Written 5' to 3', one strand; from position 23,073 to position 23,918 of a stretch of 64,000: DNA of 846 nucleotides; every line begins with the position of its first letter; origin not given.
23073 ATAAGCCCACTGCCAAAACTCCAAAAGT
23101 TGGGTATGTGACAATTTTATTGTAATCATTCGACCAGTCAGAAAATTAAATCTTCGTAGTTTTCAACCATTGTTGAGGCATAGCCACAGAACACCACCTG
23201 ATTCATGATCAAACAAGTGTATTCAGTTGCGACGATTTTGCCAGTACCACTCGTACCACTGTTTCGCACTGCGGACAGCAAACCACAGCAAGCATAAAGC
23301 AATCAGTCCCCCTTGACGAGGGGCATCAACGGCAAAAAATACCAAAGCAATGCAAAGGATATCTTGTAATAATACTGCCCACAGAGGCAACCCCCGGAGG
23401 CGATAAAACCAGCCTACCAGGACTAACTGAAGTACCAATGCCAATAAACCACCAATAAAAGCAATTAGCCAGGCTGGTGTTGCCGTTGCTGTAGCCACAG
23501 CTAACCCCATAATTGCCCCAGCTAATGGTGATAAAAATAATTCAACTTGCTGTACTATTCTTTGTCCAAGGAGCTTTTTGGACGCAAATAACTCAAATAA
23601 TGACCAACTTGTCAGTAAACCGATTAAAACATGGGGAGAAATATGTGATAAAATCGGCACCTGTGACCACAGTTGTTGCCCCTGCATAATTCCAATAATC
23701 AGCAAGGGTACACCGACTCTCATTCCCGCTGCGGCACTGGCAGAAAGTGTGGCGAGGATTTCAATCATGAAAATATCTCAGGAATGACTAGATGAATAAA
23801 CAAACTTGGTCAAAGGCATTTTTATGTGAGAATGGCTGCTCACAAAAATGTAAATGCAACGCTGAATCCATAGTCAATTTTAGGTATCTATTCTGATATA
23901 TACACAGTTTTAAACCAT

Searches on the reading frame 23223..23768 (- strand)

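Call 82: search_protein_families(library=pfam, max_evalue=1e-8, proteins=[window:23223-23768:-])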
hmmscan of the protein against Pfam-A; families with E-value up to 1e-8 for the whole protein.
window:23223-23768:- (181 aa): 1 family
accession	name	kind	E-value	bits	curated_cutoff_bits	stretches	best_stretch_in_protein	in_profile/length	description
PF13548.11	DUF4126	-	6.6e-34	117.6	27.5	1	4-169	1-174/175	Domain of unknown function (DUF4126)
